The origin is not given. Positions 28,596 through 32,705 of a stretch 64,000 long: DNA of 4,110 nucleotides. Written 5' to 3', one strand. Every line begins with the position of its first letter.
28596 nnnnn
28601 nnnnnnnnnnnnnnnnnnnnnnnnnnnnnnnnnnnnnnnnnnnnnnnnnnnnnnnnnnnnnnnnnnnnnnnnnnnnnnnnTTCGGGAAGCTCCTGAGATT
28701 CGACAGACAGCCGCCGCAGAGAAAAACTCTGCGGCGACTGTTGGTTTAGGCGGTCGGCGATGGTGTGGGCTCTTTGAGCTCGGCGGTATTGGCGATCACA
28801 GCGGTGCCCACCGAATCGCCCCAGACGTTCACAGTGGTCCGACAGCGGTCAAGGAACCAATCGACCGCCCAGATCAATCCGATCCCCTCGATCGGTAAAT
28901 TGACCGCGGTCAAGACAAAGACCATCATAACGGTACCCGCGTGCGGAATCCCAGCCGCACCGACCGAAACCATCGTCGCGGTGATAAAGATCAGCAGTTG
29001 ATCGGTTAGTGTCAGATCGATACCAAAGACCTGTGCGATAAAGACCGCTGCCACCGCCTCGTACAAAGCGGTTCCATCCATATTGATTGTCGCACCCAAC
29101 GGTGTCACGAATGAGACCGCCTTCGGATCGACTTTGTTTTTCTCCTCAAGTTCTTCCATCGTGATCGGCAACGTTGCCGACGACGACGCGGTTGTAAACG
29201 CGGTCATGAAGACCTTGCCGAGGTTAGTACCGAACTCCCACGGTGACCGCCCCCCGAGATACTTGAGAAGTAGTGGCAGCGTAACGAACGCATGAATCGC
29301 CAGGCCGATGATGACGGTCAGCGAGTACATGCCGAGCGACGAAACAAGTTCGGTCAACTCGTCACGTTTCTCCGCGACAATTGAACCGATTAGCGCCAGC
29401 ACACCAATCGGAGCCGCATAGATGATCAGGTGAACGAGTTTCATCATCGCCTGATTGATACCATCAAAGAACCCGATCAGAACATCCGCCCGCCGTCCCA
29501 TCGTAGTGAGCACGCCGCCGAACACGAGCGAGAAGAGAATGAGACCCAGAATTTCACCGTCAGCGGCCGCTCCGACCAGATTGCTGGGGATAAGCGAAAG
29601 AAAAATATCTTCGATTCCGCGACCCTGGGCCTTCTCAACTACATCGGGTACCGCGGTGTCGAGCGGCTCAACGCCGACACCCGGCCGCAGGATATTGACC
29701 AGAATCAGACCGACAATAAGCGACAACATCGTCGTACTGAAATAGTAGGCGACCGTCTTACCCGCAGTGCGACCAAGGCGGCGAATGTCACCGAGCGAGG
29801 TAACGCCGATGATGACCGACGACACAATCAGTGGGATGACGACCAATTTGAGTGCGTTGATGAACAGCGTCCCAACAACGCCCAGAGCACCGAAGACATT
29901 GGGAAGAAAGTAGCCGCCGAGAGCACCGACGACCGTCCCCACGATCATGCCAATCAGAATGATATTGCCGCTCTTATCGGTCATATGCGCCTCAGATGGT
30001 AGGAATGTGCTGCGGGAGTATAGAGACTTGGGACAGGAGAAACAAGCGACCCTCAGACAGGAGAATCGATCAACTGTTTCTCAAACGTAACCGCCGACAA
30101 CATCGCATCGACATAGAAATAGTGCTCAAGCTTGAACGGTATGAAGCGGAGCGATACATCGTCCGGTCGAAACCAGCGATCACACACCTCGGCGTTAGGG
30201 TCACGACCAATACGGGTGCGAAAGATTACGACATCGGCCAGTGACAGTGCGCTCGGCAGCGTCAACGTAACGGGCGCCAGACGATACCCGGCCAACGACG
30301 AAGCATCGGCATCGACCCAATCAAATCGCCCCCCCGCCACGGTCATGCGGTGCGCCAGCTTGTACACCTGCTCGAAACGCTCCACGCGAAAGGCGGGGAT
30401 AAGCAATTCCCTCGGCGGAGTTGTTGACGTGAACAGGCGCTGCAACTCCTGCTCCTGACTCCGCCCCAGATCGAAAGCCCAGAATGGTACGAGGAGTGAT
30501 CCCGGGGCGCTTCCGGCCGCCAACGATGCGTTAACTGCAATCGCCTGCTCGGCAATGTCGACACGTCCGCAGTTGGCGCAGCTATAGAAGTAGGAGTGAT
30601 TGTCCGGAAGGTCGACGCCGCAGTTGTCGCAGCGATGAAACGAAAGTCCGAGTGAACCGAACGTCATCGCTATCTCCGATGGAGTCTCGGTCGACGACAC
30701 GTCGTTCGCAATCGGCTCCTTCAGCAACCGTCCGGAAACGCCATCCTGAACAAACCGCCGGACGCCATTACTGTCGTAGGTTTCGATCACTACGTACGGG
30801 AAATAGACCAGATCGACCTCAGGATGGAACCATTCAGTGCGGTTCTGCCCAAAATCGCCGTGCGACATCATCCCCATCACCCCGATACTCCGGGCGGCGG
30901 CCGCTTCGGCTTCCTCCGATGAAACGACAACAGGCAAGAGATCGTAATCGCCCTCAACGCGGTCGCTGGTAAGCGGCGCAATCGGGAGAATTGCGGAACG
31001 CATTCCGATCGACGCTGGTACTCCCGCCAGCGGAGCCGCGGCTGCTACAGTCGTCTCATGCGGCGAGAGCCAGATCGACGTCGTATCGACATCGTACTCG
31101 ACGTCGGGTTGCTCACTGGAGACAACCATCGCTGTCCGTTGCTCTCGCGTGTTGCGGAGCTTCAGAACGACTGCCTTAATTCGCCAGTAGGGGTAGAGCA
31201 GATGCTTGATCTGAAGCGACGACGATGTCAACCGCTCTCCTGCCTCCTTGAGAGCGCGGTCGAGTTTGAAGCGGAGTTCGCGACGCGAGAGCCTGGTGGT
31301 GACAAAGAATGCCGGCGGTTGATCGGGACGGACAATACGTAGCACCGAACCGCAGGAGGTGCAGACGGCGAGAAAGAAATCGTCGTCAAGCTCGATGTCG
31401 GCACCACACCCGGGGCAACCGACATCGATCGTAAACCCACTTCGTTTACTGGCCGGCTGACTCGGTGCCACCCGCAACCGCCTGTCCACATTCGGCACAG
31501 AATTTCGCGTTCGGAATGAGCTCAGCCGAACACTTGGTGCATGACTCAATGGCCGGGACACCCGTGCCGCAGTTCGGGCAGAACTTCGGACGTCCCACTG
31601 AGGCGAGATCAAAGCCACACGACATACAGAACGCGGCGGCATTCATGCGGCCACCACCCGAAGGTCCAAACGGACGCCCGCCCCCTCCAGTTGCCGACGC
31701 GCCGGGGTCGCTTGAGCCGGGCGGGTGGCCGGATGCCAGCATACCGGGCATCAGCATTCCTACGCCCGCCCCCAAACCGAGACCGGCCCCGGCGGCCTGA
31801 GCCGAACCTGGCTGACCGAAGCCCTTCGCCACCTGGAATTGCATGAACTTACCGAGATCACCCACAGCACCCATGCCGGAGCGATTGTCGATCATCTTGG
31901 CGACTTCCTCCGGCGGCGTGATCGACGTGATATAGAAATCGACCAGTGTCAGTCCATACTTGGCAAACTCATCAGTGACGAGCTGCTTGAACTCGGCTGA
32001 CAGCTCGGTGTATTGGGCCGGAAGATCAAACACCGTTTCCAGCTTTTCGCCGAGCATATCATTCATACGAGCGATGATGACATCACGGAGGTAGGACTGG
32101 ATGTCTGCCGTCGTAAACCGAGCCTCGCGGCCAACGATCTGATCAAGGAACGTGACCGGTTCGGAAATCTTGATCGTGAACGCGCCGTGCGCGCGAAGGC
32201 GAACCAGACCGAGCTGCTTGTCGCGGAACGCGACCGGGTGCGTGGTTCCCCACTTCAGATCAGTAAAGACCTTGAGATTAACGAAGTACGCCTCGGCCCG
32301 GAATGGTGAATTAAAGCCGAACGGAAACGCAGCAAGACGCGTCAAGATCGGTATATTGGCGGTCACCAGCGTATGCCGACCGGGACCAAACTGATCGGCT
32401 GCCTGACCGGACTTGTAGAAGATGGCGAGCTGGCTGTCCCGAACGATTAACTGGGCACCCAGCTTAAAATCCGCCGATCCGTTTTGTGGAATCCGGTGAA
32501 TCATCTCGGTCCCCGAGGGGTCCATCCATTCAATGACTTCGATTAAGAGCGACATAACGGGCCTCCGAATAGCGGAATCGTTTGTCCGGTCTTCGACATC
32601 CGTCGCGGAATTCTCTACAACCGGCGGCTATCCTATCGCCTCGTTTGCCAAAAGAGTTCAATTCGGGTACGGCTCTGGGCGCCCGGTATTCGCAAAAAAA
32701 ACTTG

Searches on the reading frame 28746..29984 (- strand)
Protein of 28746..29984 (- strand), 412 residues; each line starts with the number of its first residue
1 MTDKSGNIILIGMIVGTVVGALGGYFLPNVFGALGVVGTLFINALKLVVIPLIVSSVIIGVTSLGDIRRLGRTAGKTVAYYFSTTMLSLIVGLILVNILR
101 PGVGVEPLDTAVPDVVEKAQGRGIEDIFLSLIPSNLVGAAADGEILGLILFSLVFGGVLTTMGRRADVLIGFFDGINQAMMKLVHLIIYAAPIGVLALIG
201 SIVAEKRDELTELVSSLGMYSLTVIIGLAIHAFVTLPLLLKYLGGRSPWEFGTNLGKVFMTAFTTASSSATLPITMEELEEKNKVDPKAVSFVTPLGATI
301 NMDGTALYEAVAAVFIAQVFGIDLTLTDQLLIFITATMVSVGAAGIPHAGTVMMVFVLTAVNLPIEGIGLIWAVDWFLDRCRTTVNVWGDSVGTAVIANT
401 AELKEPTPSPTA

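Call 118: search_protein_families(library=ncbifam, proteins=[window:28746-29984:-], max_evalue=0.00001)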
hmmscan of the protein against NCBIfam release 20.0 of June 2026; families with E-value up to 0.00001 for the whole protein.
window:28746-29984:- (412 aa): 4 families
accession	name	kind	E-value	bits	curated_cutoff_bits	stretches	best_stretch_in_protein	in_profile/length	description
NF002461.0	PRK01663.1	subfamily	7.1e-71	239.4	513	1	10-401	10-402/428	C4-dicarboxylate transporter DctA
NF008440.0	PRK11283.1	equivalog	1.5e-65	221.7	638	1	9-399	12-410/437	glutamate/aspartate:proton symporter GltP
NF009587.0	PRK13027.1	subfamily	1.3e-60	205.4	570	1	9-399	9-401/442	C4-dicarboxylate transporter DctA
NF010151.0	PRK13628.1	equivalog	1.6e-29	103.2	308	1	11-402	18-402/407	serine/threonine transporter SstT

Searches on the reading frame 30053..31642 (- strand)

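Call 16: search_protein_families(library=pfam, proteins=[window:30053-31642:-], max_evalue=0.00001)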
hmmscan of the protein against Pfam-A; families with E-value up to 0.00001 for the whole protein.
window:30053-31642:- (529 aa): 0 families

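Call 110: search_protein_families(library=pfam, proteins=[window:30053-31642:-], max_evalue=0.1)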
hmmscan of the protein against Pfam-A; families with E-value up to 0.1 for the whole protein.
window:30053-31642:- (529 aa): 5 families
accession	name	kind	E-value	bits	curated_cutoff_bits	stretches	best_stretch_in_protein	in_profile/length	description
PF08271.17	Zn_Ribbon_TF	-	1.1e-05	25.3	29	1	76-103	3-31/43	TFIIB zinc-binding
PF12773.13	DZR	-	0.00041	20.9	27.3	0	336-362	13-34/45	Double zinc ribbon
PF21344.3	Zn_ribbon_LysW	-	0.0015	18.6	27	1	75-107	2-37/46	Alpha-aminoadipate carrier protein LysW-like, globular domain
PF23458.2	DUF7130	-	0.055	13.8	35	0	325-360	44-78/89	Domain of unknown function (DUF7130)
PF14149.11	YhfH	-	0.099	12.9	27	0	76-97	16-37/37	YhfH-like protein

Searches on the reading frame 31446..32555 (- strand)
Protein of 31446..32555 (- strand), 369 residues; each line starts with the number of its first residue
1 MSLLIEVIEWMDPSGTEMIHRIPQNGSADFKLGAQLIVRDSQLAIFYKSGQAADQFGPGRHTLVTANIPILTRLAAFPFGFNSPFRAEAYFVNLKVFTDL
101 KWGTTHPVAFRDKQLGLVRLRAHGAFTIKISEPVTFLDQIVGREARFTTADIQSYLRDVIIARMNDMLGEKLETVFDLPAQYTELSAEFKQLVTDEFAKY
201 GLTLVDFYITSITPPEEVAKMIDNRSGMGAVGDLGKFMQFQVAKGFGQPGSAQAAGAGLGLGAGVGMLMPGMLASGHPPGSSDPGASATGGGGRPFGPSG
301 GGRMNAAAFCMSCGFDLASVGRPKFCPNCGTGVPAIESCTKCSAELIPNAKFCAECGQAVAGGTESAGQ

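Call 118: search_protein_families(library=ncbifam, proteins=[window:31446-32555:-], max_evalue=0.00001)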
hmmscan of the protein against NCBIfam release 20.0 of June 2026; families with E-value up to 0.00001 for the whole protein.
window:31446-32555:- (369 aa): 0 families

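Call 122: search_protein_families(library=pfam, proteins=[window:31446-32555:-], max_evalue=0.001)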
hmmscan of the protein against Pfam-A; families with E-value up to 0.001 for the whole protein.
window:31446-32555:- (369 aa): 5 families
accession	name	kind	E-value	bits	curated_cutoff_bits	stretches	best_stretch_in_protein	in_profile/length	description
PF13421.11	Band_7_1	-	4.9e-69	232.6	24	1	20-229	2-210/211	SPFH domain-Band 7 family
PF01145.31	Band_7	-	2.5e-13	50.9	23.6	1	37-225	2-158/176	SPFH domain / Band 7 family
PF13240.11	Zn_Ribbon_1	-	2.1e-08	34.1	25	1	339-358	2-21/23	zinc-ribbon domain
PF12773.13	DZR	-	5.4e-08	33.3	27.3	1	310-357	1-45/45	Double zinc ribbon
PF18912.6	DZR_2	-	0.0008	19.6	27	1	323-363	7-49/56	Double zinc ribbon domain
